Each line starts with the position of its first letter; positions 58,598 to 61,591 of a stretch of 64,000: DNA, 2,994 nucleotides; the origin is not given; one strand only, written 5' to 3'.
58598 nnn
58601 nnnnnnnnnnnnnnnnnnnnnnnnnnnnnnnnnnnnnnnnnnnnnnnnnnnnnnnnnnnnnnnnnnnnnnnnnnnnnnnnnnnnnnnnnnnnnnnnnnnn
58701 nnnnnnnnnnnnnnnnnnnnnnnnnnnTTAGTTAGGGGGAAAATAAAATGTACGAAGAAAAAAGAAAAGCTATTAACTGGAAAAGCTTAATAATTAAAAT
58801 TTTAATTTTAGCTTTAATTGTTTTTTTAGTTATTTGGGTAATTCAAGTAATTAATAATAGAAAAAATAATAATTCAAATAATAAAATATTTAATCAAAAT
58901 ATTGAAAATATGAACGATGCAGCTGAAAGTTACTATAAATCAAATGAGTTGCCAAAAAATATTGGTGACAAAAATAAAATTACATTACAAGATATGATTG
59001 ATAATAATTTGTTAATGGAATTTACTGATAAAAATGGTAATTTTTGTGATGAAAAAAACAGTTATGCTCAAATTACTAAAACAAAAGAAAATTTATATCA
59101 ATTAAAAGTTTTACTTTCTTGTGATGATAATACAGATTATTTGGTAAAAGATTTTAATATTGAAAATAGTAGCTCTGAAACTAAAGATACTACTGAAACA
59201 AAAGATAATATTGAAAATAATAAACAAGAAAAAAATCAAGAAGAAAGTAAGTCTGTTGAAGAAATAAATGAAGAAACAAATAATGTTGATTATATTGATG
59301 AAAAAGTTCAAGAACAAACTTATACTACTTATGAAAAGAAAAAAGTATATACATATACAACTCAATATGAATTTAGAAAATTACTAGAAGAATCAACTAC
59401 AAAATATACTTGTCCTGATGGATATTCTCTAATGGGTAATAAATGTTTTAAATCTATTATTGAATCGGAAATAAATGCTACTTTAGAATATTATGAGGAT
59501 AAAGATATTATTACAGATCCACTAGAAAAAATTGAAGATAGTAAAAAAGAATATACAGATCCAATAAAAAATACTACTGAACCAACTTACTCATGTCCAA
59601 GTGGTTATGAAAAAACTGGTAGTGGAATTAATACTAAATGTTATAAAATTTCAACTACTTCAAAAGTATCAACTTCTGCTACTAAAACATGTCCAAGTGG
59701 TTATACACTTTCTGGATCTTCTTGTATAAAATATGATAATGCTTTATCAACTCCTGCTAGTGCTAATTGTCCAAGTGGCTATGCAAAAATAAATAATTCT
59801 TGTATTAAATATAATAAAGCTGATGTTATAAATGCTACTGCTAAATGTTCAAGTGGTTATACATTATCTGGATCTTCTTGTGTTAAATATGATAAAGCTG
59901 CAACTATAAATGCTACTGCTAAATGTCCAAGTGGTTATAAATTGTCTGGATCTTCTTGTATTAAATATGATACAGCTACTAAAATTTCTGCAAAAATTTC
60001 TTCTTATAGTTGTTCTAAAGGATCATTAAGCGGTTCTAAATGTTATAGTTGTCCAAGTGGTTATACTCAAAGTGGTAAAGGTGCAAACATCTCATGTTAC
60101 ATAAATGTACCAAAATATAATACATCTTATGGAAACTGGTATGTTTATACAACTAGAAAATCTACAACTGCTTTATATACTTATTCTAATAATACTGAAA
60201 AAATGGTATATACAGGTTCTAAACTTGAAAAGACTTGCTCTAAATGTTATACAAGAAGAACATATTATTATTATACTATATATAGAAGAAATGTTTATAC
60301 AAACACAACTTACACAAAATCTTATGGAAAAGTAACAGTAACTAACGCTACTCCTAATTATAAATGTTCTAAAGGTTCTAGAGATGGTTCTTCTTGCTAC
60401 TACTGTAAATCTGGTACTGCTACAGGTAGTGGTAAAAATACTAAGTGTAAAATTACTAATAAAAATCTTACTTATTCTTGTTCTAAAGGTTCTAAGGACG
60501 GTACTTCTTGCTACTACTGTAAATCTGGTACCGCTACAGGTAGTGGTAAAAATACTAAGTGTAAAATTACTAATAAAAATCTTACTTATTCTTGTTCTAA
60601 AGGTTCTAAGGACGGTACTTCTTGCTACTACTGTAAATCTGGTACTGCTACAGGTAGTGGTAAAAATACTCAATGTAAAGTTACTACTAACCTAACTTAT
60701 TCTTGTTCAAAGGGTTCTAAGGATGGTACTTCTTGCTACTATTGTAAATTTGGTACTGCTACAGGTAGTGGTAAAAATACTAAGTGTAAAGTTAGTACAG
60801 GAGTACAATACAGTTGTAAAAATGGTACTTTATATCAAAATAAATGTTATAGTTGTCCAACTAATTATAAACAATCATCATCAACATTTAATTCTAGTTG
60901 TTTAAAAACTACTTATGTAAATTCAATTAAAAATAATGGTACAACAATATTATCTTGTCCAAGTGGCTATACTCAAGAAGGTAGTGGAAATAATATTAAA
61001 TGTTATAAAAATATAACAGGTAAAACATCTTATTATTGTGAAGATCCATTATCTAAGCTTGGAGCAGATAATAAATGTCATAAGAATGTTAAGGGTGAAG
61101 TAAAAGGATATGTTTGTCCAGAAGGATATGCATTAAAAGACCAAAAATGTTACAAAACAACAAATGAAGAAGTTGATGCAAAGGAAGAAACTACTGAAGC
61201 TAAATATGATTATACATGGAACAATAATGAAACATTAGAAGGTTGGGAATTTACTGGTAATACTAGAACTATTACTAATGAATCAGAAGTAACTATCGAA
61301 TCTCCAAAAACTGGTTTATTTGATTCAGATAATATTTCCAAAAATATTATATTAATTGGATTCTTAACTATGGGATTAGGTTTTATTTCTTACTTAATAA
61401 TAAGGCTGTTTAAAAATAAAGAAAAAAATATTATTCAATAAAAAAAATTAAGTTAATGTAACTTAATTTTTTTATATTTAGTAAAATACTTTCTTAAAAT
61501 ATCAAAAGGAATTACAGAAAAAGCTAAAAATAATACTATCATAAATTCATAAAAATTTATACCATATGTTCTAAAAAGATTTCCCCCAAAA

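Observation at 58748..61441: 897-aa Cys-rich repeat protein anchored at both ends, with a recently expanded in-frame 114-bp tandem repeat (candidate phase- or length-variable surface protein)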

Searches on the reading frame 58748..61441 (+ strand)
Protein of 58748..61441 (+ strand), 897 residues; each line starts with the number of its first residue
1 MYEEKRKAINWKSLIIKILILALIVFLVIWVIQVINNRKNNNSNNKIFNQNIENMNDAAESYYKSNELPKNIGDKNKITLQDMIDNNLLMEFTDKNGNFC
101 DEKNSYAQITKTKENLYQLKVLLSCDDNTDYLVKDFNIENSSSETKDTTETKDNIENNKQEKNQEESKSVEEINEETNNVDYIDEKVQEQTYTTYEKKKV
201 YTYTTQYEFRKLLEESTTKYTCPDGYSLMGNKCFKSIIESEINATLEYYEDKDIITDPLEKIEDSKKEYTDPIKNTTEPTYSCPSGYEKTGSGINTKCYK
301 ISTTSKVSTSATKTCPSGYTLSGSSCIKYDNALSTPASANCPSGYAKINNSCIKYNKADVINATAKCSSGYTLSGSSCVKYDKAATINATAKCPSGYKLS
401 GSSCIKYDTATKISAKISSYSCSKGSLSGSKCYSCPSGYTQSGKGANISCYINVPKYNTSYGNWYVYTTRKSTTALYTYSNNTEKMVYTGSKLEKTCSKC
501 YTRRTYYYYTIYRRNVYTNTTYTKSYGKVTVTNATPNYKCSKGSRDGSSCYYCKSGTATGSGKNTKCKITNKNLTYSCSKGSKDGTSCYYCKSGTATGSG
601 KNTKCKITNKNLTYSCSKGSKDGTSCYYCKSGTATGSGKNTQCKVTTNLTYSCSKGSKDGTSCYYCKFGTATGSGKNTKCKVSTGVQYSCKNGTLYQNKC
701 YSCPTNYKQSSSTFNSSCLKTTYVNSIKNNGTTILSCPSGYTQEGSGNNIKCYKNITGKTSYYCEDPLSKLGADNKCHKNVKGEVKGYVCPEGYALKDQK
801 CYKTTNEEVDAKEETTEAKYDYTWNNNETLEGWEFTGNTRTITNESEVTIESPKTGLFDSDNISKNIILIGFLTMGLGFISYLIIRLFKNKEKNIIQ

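Call 4: search_protein_families(library=pfam, proteins=[window:58748-61438:+], max_evalue=1)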
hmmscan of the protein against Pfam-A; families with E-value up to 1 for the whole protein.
window:58748-61438:+ (897 aa): 4 families
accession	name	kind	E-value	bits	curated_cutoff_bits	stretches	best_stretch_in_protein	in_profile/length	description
PF13800.11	Sigma_reg_N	-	0.02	15.6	26.3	1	14-59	11-57/91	Sigma factor regulator N-terminal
PF13624.11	SurA_N_3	-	0.11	12.8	27.2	1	11-97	9-105/162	SurA-like N-terminal domain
PF02932.22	Neur_chan_memb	-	0.14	12.9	28.1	1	13-200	56-206/233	Neurotransmitter-gated ion-channel transmembrane region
PF09064.16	EGF_Tme5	-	0.63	10.4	22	0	789-801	21-33/34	Thrombomodulin like fifth domain, EGF-like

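Call 5: search_protein_families(library=ncbifam, proteins=[window:58748-61438:+], max_evalue=1)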
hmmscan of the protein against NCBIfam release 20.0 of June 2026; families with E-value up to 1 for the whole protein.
window:58748-61438:+ (897 aa): 1 family
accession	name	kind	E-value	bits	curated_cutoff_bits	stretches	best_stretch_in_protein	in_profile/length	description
NF041023.1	PP0621_fam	subfamily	0.033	14.5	45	1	17-55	2-42/71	PP0621 family protein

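Call 9: find_homologous_proteins(query=window:58748-61438:+, max_evalue=0.001)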
Query window:58748-61438:+ (897 aa): 618 proteins with E <= 0.001 among 8000 candidates; the best 120 are listed.
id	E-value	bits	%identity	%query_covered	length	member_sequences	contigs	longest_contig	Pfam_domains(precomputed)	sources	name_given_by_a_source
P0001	0.0e+0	1982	95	100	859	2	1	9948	-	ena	-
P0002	0.0e+0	1057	52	100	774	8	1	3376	-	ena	-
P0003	2.5e-116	408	33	99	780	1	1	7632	PF25636.2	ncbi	-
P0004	2.7e-107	378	35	70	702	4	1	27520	-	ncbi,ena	-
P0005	4.0e-105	371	33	94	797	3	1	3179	PF19202.7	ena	-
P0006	1.2e-103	366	34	94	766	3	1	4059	-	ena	-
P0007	3.2e-103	365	33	81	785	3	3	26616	-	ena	-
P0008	1.8e-101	359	34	94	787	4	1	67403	-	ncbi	ncbi:MAG: hypothetical protein ACI4WW_08850 [Candidatus Coprovivens sp.]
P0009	1.5e-100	356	32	93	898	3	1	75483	-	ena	-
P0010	2.5e-98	349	32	93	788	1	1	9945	-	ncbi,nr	ncbi:MAG TPA: hypothetical protein DCE23_06585 [Firmicutes bacterium]|nr:hypothetical protein [Bacil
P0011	3.7e-98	348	32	94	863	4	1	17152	-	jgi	-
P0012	2.0e-96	342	34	94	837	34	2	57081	-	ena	-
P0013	3.2e-96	342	31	89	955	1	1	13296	-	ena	-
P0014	6.3e-96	341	32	89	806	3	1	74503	PF12662.14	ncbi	-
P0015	6.6e-95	337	33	94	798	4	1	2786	-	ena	-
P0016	3.0e-94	335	30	93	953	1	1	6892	PF12662.14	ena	-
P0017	7.0e-94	334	34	71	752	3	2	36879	PF12662.14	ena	-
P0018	2.3e-93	332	31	94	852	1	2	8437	PF12662.14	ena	-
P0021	6.3e-93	331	35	45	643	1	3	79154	-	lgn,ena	-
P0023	1.8e-92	329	31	94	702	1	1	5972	PF25636.2,PF12662.14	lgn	-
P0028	1.7e-91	326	33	94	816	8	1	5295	PF25636.2,PF12662.14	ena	-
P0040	2.3e-87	312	30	94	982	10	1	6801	PF12662.14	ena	-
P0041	2.3e-87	312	34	55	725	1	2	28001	PF12662.14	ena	-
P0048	1.1e-86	310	31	66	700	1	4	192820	PF12662.14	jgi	jgi:conjugal transfer mating pair stabilization protein TraN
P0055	6.3e-86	308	31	94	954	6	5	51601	PF12662.14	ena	-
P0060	5.1e-85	305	33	45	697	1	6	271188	PF12662.14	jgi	jgi:hypothetical protein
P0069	1.0e-83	300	32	94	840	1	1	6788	PF12662.14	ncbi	-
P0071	2.4e-83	299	33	49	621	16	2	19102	PF12662.14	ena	-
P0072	2.6e-83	299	32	94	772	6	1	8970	PF09064.16,PF12662.14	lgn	-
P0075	2.0e-82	296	32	54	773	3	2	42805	PF09064.16,PF12662.14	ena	-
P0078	1.0e-81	294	29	94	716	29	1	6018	PF09064.16,PF12662.14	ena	-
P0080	1.8e-81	293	31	89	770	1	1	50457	PF12662.14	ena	-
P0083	3.1e-81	292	33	49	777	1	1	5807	PF12662.14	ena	-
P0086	1.6e-80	290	31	94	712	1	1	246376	PF12662.14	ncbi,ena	-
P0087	2.0e-80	289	29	94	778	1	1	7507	PF12662.14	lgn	-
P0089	3.3e-80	289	31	94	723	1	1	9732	PF10633.16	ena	-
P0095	2.0e-77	279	31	94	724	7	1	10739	PF12662.14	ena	-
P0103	4.5e-75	272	30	94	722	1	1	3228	PF12662.14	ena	-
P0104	4.5e-75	272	30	94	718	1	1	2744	PF12662.14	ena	-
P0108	3.1e-74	269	28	93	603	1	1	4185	PF12662.14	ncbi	-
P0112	2.1e-73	266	30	79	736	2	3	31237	PF12662.14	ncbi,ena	-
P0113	2.4e-73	266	33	49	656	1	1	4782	PF12662.14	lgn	-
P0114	7.1e-73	264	31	50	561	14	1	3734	PF12662.14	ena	-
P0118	4.2e-71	258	35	45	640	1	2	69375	PF12662.14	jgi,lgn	jgi:hypothetical protein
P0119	5.9e-71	258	33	50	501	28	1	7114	PF12662.14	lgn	-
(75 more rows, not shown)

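Call 14: search_protein_families(library=pfam, proteins=[P0003, P0005, P0023, P0016, P0072, P0089, P0048, P0040], max_evalue=0.1)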
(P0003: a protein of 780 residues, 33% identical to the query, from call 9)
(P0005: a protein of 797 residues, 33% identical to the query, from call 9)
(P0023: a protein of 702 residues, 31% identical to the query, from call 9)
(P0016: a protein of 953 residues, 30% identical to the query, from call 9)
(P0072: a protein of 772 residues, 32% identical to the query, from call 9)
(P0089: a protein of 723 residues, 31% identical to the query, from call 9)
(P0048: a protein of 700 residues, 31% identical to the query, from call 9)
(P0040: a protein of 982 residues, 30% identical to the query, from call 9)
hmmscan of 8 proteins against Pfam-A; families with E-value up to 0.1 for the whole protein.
P0003 (780 aa): 2 families
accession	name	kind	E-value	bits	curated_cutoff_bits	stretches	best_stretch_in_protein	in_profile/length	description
PF25636.1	PBCV1_P7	-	4.6e-06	26.8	30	0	585-596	9-20/38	PBCV-1 P7 disulphide-bonded subdomain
PF12662.13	cEGF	-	0.00034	20.8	26.6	0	231-243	5-19/24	Complement Clr-like EGF-like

P0005 (797 aa): 2 families
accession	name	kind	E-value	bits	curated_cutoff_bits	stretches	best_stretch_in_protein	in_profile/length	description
PF12662.13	cEGF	-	0.057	13.7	26.6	2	652-668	5-20/24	Complement Clr-like EGF-like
PF03853.21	YjeF_N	-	0.098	13.1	24.9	0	660-696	116-151/169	YjeF-related protein N-terminus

P0023 (702 aa): 2 families
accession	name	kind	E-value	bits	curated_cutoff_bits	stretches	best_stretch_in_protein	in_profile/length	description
PF12662.13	cEGF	-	4.1e-07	30.2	26.6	0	330-343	5-20/24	Complement Clr-like EGF-like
PF25636.1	PBCV1_P7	-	2.4e-05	24.5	30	0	355-368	11-24/38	PBCV-1 P7 disulphide-bonded subdomain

P0016 (953 aa): 1 family
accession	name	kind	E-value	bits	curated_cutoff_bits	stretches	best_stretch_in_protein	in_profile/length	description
PF12662.13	cEGF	-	9.7e-13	48.2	26.6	1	482-498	3-21/24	Complement Clr-like EGF-like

P0072 (772 aa): 3 families
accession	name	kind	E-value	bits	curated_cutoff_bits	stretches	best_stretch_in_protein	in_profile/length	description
PF12662.13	cEGF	-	6.1e-10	39.2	26.6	0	328-341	5-20/24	Complement Clr-like EGF-like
PF09064.16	EGF_Tme5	-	1.6e-05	25.2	22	1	206-223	16-33/34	Thrombomodulin like fifth domain, EGF-like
PF25636.1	PBCV1_P7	-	2.7e-05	24.3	30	0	380-393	10-23/38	PBCV-1 P7 disulphide-bonded subdomain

P0089 (723 aa): 1 family
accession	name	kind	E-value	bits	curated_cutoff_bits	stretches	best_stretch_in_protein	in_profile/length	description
PF10633.15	NPCBM_assoc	-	1.2e-05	25.8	24.4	0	339-363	18-42/78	NPCBM-associated, NEW3 domain of alpha-galactosidase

P0048 (700 aa): 3 families
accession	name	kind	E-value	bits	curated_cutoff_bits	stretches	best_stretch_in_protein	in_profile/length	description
PF12662.13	cEGF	-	1.4e-14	54.1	26.6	2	363-377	4-20/24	Complement Clr-like EGF-like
PF09064.16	EGF_Tme5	-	0.00035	20.9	22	0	361-376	18-33/34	Thrombomodulin like fifth domain, EGF-like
PF10500.14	SR-25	-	0.0017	18.4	40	1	126-263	39-165/226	Nuclear RNA-splicing-associated protein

P0040 (982 aa): 1 family
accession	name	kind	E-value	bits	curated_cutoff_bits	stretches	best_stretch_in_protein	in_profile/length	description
PF12662.13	cEGF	-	3.7e-10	39.9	26.6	0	235-249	4-20/24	Complement Clr-like EGF-like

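Call 15: find_encoding_contigs(protein=window:58748-61441:+, flank=10000, max_places=6)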
Protein window:58748-61441:+ (897 aa): 4 contigs read that carry it; 1 place shown.
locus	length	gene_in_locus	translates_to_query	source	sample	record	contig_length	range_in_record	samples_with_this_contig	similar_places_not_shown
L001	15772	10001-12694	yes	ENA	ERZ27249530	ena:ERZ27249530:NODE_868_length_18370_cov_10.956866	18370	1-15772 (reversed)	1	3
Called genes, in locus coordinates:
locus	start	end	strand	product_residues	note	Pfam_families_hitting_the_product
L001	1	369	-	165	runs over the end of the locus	PF00466:Ribosomal_L10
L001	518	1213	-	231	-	PF00687:Ribosomal_L1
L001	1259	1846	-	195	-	PF03946:Ribosomal_L11_N, PF00298:Ribosomal_L11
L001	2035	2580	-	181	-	PF02357:NusG, PF23291:KOW4_SPT5 (weak), PF00467:KOW (weak)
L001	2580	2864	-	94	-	-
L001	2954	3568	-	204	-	PF00196:GerE (faint), PF04542:Sigma70_r2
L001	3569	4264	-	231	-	PF08032:SpoU_sub_bind, PF00588:SpoU_methylase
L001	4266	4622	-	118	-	PF00636:Ribonuclease_3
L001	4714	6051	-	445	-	PF07949:YbbR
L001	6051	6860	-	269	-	PF19293:CdaA_N, PF02457:DAC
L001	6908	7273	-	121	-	-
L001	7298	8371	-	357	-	PF11258:DUF3048, PF17479:DUF3048_C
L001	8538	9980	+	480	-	-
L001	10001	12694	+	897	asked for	-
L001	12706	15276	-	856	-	PF00690:Cation_ATPase_N, PF00122:E1-E2_ATPase, PF00702:Hydrolase, PF13246:Cation_ATPase, PF00689:Cation_ATPase_C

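Call 16: find_encoding_contigs(protein=P0008, flank=8000, max_places=2)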
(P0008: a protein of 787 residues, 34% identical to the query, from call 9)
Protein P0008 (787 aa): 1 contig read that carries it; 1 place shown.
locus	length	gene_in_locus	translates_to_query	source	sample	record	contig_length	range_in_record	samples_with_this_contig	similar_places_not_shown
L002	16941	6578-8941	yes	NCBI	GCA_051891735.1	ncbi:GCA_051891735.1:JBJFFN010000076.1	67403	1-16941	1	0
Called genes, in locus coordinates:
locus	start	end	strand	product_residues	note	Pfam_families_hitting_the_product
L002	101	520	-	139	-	-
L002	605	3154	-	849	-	PF00690:Cation_ATPase_N, PF00122:E1-E2_ATPase, PF00702:Hydrolase, PF13246:Cation_ATPase, PF00689:Cation_ATPase_C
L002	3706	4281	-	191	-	-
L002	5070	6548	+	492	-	PF00226:DnaJ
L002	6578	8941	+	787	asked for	-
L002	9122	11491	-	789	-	PF01588:tRNA_bind, PF03483:B3_4, PF03484:B5, PF17759:tRNA_synthFbeta, PF03147:FDX-ACB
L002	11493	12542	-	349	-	PF02912:Phe_tRNA-synt_N, PF01409:tRNA-synt_2d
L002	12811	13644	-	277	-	-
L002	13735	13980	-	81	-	-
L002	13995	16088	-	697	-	-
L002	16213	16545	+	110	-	-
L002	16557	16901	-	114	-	PF01196:Ribosomal_L17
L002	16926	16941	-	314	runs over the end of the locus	PF01193:RNA_pol_L, PF01000:RNA_pol_A_bac, PF03118:RNA_pol_A_CTD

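Call 17: find_encoding_contigs(protein=P0048, flank=8000, max_places=2)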
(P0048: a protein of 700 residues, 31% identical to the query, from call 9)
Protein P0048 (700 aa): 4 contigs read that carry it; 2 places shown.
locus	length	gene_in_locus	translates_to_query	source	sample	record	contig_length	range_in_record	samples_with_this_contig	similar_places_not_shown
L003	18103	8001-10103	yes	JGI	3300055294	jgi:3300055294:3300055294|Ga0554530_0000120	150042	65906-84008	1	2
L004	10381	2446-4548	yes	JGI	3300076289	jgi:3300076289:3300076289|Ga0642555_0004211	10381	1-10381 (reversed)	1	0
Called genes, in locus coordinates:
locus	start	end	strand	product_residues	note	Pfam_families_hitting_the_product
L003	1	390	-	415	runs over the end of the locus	-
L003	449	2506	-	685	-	PF24389:ORC-CDC6-like (faint), PF00493:MCM, PF00004:AAA, PF07724:AAA_2, PF07728:AAA_5 (weak), PF10431:ClpB_D2-small (weak)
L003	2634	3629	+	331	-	-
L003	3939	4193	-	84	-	-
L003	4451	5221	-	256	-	PF02517:Rce1-like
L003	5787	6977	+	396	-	PF00226:DnaJ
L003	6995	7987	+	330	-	-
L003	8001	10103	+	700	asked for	PF12662:cEGF (faint)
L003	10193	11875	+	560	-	-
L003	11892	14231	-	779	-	PF01588:tRNA_bind, PF03483:B3_4, PF03484:B5, PF17759:tRNA_synthFbeta, PF03147:FDX-ACB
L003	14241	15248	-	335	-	PF02912:Phe_tRNA-synt_N, PF01409:tRNA-synt_2d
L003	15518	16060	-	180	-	PF00210:Ferritin (faint), PF02915:Rubrerythrin, PF21349:RUBY_RBDX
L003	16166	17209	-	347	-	-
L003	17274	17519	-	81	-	-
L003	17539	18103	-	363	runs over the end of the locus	-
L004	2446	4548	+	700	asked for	PF12662:cEGF (faint)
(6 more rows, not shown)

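Call 18: find_encoding_contigs(protein=P0021, flank=8000, max_places=2)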
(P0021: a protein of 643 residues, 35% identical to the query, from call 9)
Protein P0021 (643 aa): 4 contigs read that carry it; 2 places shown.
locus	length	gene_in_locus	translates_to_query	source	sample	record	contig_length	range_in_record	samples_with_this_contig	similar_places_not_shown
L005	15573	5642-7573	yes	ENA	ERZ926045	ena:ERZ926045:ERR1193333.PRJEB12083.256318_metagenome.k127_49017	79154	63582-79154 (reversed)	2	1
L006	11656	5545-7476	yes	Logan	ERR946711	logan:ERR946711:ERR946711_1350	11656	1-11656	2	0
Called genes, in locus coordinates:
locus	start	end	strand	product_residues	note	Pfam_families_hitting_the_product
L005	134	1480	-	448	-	PF07949:YbbR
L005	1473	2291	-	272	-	PF19293:CdaA_N (weak), PF02457:DAC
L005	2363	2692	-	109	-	-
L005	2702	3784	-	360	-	PF11258:DUF3048, PF17479:DUF3048_C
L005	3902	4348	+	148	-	-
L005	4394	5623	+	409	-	-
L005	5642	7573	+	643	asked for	-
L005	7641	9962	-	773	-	PF01588:tRNA_bind, PF03483:B3_4, PF03484:B5, PF17759:tRNA_synthFbeta (weak), PF03147:FDX-ACB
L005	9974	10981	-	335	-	PF02912:Phe_tRNA-synt_N, PF01409:tRNA-synt_2d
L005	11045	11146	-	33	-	-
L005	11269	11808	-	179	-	PF02915:Rubrerythrin, PF21349:RUBY_RBDX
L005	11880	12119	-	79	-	-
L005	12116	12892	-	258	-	-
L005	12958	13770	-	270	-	PF02661:Fic (weak)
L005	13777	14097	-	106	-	-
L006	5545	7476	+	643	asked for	-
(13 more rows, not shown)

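Call 23: find_related_loci(query=window:58748-61438:+, collection=genome_contigs, flank=6000)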
Query window:58748-61438:+ (897 aa) in genome_contigs; peptide patterns used: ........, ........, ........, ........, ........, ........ (x = any residue, [..] = any of these).
98 stretches matched a pattern, but none encodes a relative of the query by tblastn (E <= 1e-3).
